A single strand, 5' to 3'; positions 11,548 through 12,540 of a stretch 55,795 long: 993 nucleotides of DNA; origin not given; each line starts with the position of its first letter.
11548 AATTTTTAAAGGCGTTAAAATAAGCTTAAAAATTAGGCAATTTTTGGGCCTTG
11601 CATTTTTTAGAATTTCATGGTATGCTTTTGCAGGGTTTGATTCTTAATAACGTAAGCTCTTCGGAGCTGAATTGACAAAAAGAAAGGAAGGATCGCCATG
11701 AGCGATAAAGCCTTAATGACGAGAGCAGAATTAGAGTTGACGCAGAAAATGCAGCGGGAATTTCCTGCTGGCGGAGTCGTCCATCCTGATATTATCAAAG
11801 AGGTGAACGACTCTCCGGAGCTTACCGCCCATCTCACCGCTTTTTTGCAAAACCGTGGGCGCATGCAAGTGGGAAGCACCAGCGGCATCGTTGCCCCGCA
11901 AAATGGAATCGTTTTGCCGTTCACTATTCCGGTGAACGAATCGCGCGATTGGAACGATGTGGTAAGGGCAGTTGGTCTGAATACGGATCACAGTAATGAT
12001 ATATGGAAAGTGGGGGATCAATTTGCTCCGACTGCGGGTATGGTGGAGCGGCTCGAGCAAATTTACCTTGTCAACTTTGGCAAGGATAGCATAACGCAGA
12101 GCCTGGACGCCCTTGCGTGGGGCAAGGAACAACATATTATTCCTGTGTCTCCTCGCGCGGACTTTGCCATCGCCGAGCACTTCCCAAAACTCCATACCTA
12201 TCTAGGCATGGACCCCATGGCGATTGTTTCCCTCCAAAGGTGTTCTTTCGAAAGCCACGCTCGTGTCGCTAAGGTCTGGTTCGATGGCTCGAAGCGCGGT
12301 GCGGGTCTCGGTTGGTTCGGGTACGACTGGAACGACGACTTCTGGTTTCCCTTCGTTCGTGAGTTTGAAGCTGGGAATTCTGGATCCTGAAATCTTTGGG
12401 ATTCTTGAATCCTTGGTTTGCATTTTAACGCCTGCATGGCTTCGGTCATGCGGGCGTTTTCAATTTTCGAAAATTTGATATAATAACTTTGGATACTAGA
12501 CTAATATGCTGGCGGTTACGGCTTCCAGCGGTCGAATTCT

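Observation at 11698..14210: Complete diversity-generating retroelement with adenine-specific VR/TR divergence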

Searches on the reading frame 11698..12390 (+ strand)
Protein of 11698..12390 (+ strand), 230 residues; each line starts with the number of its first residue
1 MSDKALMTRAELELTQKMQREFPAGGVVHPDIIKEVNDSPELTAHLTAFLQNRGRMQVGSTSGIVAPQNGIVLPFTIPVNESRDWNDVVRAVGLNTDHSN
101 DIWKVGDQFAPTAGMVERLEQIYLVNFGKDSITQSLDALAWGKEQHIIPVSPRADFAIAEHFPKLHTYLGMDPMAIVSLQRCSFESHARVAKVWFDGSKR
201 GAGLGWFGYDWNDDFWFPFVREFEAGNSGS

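Call 5: search_protein_families(library=pfam, proteins=[window:11698-12390:+], max_evalue=0.01)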
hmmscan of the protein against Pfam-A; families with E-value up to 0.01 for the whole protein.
window:11698-12390:+ (230 aa): 0 families

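Call 9: find_homologous_proteins(query=window:11698-12390:+)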
Query window:11698-12390:+ (230 aa): 15 proteins with E <= 0.001 among 499 candidates.
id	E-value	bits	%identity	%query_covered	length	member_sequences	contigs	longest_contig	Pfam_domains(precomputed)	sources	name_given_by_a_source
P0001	9.0e-149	511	97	100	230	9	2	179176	-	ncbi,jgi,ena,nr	ncbi:hypothetical protein A3I27_00475 [Candidatus Giovannonibacteria bacterium RIFCSPLOWO2_02_FULL_4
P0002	1.6e-87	311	59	100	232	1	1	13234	-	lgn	-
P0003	1.2e-86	308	61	100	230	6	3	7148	-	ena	-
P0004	2.5e-84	301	62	100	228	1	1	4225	-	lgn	-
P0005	7.1e-84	299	62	100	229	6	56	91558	-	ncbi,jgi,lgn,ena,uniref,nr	uniref:Uncharacterized protein n=1 Tax=Candidatus Giovannonibacteria bacterium GW2011_GWF2_42_19 Tax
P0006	9.6e-84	299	57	99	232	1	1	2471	-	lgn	-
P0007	7.5e-81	289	59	98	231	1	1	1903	-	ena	-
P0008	1.5e-80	288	59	97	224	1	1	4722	-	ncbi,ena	-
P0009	1.7e-74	268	59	96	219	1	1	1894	-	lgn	-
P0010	4.1e-72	261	56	98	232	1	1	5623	-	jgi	jgi:hypothetical protein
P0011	2.5e-71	258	55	97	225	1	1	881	-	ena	-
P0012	2.2e-69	252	55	97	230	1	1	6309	-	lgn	-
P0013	6.2e-68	247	59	85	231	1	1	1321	-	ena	-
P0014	5.7e-53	198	54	82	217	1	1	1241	-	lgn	-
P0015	7.2e-47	178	48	84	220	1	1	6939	-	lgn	-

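Call 12: search_solved_structures(query=window:11698-12390:+, max_evalue=10)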
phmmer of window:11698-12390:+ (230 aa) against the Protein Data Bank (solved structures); distinct sequences matched with E-value up to 10: 0.

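Call 17: find_encoding_contigs(protein=P0001, flank=4000, max_places=4)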
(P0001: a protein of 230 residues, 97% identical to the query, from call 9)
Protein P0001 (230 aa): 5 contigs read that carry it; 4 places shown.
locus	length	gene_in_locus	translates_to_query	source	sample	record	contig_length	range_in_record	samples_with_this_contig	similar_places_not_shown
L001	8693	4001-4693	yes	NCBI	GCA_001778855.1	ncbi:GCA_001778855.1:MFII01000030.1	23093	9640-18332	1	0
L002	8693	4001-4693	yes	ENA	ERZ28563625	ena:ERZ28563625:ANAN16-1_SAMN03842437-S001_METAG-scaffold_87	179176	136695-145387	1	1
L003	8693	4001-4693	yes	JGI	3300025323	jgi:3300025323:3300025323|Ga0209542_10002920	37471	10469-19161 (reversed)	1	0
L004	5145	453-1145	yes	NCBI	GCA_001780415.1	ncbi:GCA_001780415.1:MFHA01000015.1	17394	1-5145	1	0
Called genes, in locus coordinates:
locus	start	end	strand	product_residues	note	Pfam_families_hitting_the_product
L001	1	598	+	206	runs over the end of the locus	PF03167:UDG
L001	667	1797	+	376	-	-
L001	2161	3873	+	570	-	PF14716:HHH_8, PF00633:HHH (faint), PF14520:HHH_5 (weak), PF14791:DNA_pol_B_thumb, PF02811:PHP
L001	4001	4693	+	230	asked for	-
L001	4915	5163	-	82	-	-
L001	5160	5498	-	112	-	PF22296:bAvd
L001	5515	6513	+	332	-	PF00078:RVT_1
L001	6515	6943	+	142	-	PF00293:NUDIX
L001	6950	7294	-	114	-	PF00453:Ribosomal_L20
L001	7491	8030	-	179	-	PF05198:IF3_N, PF00707:IF3_C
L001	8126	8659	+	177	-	-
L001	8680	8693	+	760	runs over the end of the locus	PF03477:ATP-cone, PF17975:RNR_Alpha, PF21995:RNR-II_ins_dom, PF02867:Ribonuc_red_lgC (faint)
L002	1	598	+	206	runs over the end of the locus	PF03167:UDG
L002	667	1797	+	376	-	-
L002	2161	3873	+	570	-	PF14716:HHH_8, PF00633:HHH (faint), PF14520:HHH_5 (weak), PF14791:DNA_pol_B_thumb, PF02811:PHP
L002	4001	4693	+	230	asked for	-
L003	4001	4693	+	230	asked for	-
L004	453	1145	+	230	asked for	-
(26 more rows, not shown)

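Call 18: find_encoding_contigs(protein=P0005, flank=4000, max_places=6)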
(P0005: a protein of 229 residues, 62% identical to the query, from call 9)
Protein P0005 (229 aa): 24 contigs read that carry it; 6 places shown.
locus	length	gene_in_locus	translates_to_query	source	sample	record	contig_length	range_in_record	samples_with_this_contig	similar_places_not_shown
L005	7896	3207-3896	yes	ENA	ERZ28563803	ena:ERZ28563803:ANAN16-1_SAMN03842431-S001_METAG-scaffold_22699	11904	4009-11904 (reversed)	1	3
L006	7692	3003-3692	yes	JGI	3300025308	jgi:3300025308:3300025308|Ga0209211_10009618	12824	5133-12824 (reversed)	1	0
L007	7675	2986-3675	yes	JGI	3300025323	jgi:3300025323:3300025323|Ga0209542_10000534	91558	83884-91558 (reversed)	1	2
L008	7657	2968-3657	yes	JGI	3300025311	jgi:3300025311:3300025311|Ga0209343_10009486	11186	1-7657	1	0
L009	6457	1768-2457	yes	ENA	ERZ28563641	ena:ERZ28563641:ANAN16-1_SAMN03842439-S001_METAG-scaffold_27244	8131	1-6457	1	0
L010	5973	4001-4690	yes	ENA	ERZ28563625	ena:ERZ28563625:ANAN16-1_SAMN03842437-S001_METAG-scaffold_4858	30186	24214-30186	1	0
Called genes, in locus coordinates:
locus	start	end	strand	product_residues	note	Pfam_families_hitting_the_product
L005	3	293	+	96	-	?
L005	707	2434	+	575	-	PF14716:HHH_8, PF14520:HHH_5 (weak), PF14791:DNA_pol_B_thumb, PF02811:PHP (weak)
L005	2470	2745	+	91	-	-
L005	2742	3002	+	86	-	PF15738:YafQ_toxin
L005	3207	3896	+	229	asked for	-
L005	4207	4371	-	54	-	-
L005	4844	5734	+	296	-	PF00078:RVT_1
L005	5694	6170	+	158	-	PF00293:NUDIX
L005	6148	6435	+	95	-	PF01035:DNA_binding_1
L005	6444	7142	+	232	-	PF00005:ABC_tran, PF13304:AAA_21 (weak)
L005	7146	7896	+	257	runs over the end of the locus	PF00950:ABC-3, PF01032:FecCD (weak)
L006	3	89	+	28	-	?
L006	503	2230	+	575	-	PF14716:HHH_8, PF14520:HHH_5 (weak), PF14791:DNA_pol_B_thumb, PF02811:PHP (weak)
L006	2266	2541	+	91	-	-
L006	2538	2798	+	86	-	PF15738:YafQ_toxin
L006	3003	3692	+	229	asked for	-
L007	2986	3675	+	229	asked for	-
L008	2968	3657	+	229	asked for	-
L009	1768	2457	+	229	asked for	-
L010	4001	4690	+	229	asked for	-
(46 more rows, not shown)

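Call 21: find_encoding_contigs(protein=P0002, flank=5000, max_places=2)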
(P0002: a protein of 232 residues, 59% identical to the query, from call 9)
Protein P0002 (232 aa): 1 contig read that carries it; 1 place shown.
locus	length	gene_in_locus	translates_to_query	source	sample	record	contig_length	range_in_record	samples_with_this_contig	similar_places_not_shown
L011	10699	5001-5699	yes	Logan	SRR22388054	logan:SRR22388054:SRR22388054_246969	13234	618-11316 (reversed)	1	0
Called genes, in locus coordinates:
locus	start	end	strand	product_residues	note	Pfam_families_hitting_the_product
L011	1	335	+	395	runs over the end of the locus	PF08245:Mur_ligase_M, PF02875:Mur_ligase_C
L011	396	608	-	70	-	-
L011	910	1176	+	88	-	-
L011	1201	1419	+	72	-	-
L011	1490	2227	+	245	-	PF04402:SIMPL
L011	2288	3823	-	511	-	PF00117:GATase, PF07722:Peptidase_C26 (weak), PF02540:NAD_synthase (faint), PF00958:GMP_synt_C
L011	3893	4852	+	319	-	PF18920:DUF5671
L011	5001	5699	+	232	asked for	-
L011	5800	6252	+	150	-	PF00588:SpoU_methylase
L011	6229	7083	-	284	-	-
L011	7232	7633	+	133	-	PF07291:MauE (weak), PF07681:DoxX, PF04173:DoxD (weak)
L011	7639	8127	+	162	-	PF04308:RNaseH_like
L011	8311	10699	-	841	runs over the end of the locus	PF13191:AAA_16 (faint), PF00158:Sigma54_activat (faint), PF13401:AAA_22 (faint), PF00004:AAA, PF07724:AAA_2, PF07728:AAA_5 (weak), PF10431:ClpB_D2-small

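Call 22: find_encoding_contigs(protein=P0015, flank=5000, max_places=2)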
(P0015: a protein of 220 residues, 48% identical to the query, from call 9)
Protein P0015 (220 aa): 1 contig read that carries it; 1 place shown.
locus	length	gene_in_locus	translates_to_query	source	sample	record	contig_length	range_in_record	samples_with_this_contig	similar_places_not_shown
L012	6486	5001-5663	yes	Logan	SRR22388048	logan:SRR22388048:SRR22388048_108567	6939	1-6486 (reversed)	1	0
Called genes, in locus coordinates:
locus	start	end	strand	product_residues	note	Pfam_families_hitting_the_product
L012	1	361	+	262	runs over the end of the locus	PF04085:MreC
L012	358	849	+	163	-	-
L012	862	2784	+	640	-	PF03717:PBP_dimer, PF00905:Transpeptidase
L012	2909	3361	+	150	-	PF03449:GreA_GreB_N, PF01272:GreA_GreB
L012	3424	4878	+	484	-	PF01336:tRNA_anti-codon, PF00152:tRNA-synt_2, PF01409:tRNA-synt_2d (faint)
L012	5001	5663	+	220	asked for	-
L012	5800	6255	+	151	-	-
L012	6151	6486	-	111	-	?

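Call 23: find_encoding_contigs(protein=P0012, flank=5000, max_places=2)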
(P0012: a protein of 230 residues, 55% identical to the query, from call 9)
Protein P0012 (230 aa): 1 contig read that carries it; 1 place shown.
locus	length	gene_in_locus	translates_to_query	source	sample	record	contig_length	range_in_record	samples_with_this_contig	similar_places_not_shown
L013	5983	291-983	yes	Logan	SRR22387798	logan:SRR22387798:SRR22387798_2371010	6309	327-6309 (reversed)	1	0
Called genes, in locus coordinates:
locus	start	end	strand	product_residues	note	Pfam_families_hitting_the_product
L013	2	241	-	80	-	?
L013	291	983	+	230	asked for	-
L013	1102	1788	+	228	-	PF01386:Ribosomal_L25p, PF14693:Ribosomal_TL5_C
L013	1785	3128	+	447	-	PF13406:SLT_2 (weak)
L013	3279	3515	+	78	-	PF00462:Glutaredoxin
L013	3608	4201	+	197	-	-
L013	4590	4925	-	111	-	-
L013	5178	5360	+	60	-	-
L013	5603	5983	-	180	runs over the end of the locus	-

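Call 24: predict_structure(alignment_id=A1)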
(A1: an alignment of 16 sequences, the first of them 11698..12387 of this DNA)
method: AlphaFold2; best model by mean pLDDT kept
length: 230 residues; sequences in the alignment: 16
mean_pLDDT: 68.9   pTM: 0.70
mean pLDDT of the five models: 68.9, 68.3, 67.0, 64.0, 62.5
residues with pLDDT >= 90: 36; 70-90: 83; 50-70: 64; < 50: 47
segments of 3 or more residues with pLDDT < 50: 1-7, 23-32, 34-36, 93-98, 104-114, 224-230
pLDDT, mean of each block of 10 residues (from residue 1): 44 60 45 49 56 56 81 79 64 49 48 56 90 93 92 82 81 90 73 83 78 92 42
secondary structure, 60 per line:
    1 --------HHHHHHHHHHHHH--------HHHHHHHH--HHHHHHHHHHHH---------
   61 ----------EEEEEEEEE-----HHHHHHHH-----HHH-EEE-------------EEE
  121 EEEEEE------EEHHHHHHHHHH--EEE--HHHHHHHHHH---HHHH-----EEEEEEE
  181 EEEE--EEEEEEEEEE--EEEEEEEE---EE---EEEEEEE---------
elements in order: H9-21 H30-37 H40-51 E71-79 H85-92 E102-104 E118-126 H135-144 E147-149 H152-161 H165-168 E174-184 E187-196 E199-206 E215-221

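Call 25: search_protein_representatives(alignment_id=A1)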
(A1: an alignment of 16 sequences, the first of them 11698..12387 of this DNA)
Query: 16 sequences, 231 profile positions. Proteins with E-value up to 0.001 (for the whole library): 501; up to 1e-10: 307; up to 1e-30: 83. The best 150 are listed.
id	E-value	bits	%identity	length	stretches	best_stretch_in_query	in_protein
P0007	1.6e-113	394.1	-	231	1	1-230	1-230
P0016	3.3e-77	275.3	-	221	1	5-223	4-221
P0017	1.6e-68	246.9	-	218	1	10-223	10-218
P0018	4.0e-66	239.0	-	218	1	8-223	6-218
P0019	6.5e-65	235.0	-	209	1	12-223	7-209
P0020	1.8e-64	233.6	-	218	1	6-221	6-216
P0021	1.1e-63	231.0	-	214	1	64-223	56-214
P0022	1.8e-63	230.3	-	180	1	58-222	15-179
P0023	4.9e-59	215.8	-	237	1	63-224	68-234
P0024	1.1e-58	214.7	-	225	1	65-223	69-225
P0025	4.4e-58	212.7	-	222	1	59-223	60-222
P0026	9.5e-57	208.3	-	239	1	9-230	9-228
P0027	2.5e-56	207.0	-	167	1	63-223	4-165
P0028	3.5e-56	206.5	-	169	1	61-224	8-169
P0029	3.7e-56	206.4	-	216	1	14-221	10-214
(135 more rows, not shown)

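Call 29: search_protein_families(library=pfam, alignment_id=A2, max_evalue=0.01)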
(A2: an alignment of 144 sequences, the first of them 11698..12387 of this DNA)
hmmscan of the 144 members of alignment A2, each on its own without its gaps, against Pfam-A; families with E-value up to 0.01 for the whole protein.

A. member 1, window:11698-12387:+ (230 aa): 0 families

B. families by the number of members that match (of 144 scanned): 2 families
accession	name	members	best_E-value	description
PF16273.10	NuDC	1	0.00086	Nuclear distribution C domain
PF20161.5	VpsR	1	0.00098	VpsR domain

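Call 33: fold_search(model_id=the predicted structure, library=pdb)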
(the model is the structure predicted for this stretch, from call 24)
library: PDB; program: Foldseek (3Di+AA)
matches with E <= 10: 336; with E <= 0.001: 0
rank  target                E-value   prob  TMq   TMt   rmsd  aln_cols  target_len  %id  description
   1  9pgg_Bn               3.2e-02  0.06  0.12  0.06  20.1       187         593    8  Cryo-EM structure of bacteriophage P22 gp1-gp5-gp4 complex at 2.76 angstrom (released 2026-02-04)
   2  2ja5_H                1.2e-01  0.06  0.14  0.21  15.2       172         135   11  CPD lesion containing RNA Polymerase II elongation complex A (released 2007-02-20)
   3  5x4z_H                4.2e-01  0.03  0.13  0.20  15.4       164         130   10  RNA Polymerase II from Komagataella Pastoris (Type-1 crystal) (released 2017-05-17)
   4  5x4z_T                4.5e-01  0.03  0.13  0.20  15.4       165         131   10  RNA Polymerase II from Komagataella Pastoris (Type-1 crystal) (released 2017-05-17)
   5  2awn_D                5.4e-01  0.03  0.12  0.09  13.8       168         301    7  Crystal structure of the ADP-Mg-bound E. Coli MALK (Crystallized with ATP-Mg) (released 2005-12-13)
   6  9grw_B                5.4e-01  0.01  0.10  0.07  19.1       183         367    8  Structure of Heparinase I from Bacteroides eggerthii in complex with calcium cofactor (released 2025-09-24)
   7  3gd7_D                6.1e-01  0.03  0.11  0.08  13.8       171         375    8  Crystal structure of human NBD2 complexed with N6-Phenylethyl-ATP (P-ATP) (released 2010-03-02)
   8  5x51_H                6.5e-01  0.03  0.14  0.20  15.3       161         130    9  RNA Polymerase II from Komagataella Pastoris (Type-3 crystal) (released 2017-05-17)
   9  3gpr_B                7.4e-01  0.20  0.24  0.40   7.7       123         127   11  Crystal structure of rhodocetin (released 2009-12-15)
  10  3hou_H                7.4e-01  0.02  0.13  0.20  15.7       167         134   10  Complete RNA polymerase II elongation complex I with a T-U mismatch (released 2009-07-28)
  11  4hmx_B                7.9e-01  0.01  0.13  0.14  20.8       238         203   12  Crystal structure of PhzG from Burkholderia lata 383 in complex with tetrahydrophenazine-1-carboxylic acid (released 2013-08-07)
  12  6w9r_D                8.4e-01  0.06  0.14  0.17   7.3        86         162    8  Crystal structure of an OTU deubiquitinase from Wolbachia pipientis wMel bound to ubiquitin (released 2020-07-01)
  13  2r6g_A                9.0e-01  0.02  0.12  0.08  14.5       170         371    8  The Crystal Structure of the E. coli Maltose Transporter (released 2007-11-27)
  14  3hlz_B                9.0e-01  0.02  0.11  0.10  14.7       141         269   11  Crystal structure of BT_1490 (NP_810393.1) from BACTEROIDES THETAIOTAOMICRON VPI-5482 at 1.50 A resolution (released 2009-06-16)
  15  3o78_B                9.0e-01  0.02  0.11  0.07  19.6       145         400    7  The structure of Ca2+ Sensor (Case-12) (released 2010-09-29)
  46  1sb2_B                1.9e+00  0.11  0.27  0.43   6.5       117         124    9  High resolution Structure determination of rhodocetin (released 2005-02-01)
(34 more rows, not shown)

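Call 34: predict_structure(alignment_id=A2)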
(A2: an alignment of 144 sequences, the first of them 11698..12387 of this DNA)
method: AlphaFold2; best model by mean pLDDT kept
length: 230 residues; sequences in the alignment: 144
mean_pLDDT: 89.6   pTM: 0.77
mean pLDDT of the five models: 89.6, 89.2, 88.3, 88.1, 88.1
residues with pLDDT >= 90: 158; 70-90: 46; 50-70: 23; < 50: 3
segments of 3 or more residues with pLDDT < 50: none
pLDDT, mean of each block of 10 residues (from residue 1): 68 87 72 85 76 65 90 96 98 93 98 95 97 98 97 98 96 98 98 97 97 98 66
secondary structure, 60 per line:
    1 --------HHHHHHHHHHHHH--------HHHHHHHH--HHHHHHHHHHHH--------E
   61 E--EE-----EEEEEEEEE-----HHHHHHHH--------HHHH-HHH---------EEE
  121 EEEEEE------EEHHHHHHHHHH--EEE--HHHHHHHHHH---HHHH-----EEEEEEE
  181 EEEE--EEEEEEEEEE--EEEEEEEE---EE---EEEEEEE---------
elements in order: H9-21 H30-37 H40-51 E71-79 H85-92 H101-104 E118-126 H135-144 E147-149 H152-161 H165-168 E174-184 E187-196 E199-206 E215-221

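Call 39: fold_search(model_id=the predicted structure, library=pdb)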
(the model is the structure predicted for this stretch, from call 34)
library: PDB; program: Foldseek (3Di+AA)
matches with E <= 10: 271; with E <= 0.001: 0
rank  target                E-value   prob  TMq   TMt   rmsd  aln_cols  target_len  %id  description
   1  8oks_A                2.5e-01  0.60  0.28  0.50   5.1       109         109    8  Crystal structure of Bdellovibrio bacteriovorus Bd2740 C-terminal domain (released 2023-10-25)
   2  7qaj_H                3.8e-01  0.28  0.27  0.45  11.0       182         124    7  ZK002 with Anti-angiogenic and Anti-inflamamtory Properties (released 2023-06-14)
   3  6w9r_B                4.0e-01  0.13  0.16  0.21   7.7        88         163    9  Crystal structure of an OTU deubiquitinase from Wolbachia pipientis wMel bound to ubiquitin (released 2020-07-01)
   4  1ukm_B                4.8e-01  0.47  0.29  0.48   7.4       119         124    6  Crystal structure of EMS16, an Antagonist of collagen receptor integrin alpha2beta1 (GPIa/IIa) (released 2003-11-04)
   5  2m94_MODEL_1_A        4.8e-01  0.35  0.28  0.42   5.6       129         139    7  NMR structure of the lymphocyte receptor NKR-P1A (released 2014-06-11)
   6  3q5l_C                4.8e-01  0.03  0.14  0.14  19.4       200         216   14  Crystal structure of the amino-terminal domain of HSP90 from Leishmania major, LMJF33.0312:M1-K 213 in the presence of (released 2011-02-23)
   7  1sb2_B                5.1e-01  0.54  0.30  0.50   4.5       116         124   11  High resolution Structure determination of rhodocetin (released 2005-02-01)
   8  1v7p_B                5.1e-01  0.54  0.31  0.51   4.5       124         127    6  Structure of EMS16-alpha2-I domain complex (released 2004-09-07)
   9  7t4r_A                5.4e-01  0.47  0.31  0.45   5.7       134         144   10  CryoEM structure of the HCMV Pentamer gH/gL/UL128/UL130/UL131A in complex with THBD and neutralizing fabs MSL-109 and  (released 2022-03-23)
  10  6w9r_A                5.4e-01  0.14  0.16  0.22   7.9        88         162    8  Crystal structure of an OTU deubiquitinase from Wolbachia pipientis wMel bound to ubiquitin (released 2020-07-01)
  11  6w9r_F                5.8e-01  0.14  0.16  0.21   8.0        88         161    8  Crystal structure of an OTU deubiquitinase from Wolbachia pipientis wMel bound to ubiquitin (released 2020-07-01)
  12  6w9r_D                6.1e-01  0.13  0.16  0.21   8.0        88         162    9  Crystal structure of an OTU deubiquitinase from Wolbachia pipientis wMel bound to ubiquitin (released 2020-07-01)
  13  6w9r_G                6.1e-01  0.06  0.18  0.23  16.0       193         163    8  Crystal structure of an OTU deubiquitinase from Wolbachia pipientis wMel bound to ubiquitin (released 2020-07-01)
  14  7qaj_B                6.5e-01  0.15  0.23  0.38  14.9       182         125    9  ZK002 with Anti-angiogenic and Anti-inflamamtory Properties (released 2023-06-14)
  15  3wbr_F                6.9e-01  0.38  0.29  0.47   6.3       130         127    6  Crystal structure of carbohydrate recognition domain of Blood Dendritic Cell Antigen-2 (BDCA2) lectin (crystal form-3) (released 2013-12-25)
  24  1sb2_A                1.0e+00  0.20  0.27  0.42   7.1       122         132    7  High resolution Structure determination of rhodocetin (released 2005-02-01)
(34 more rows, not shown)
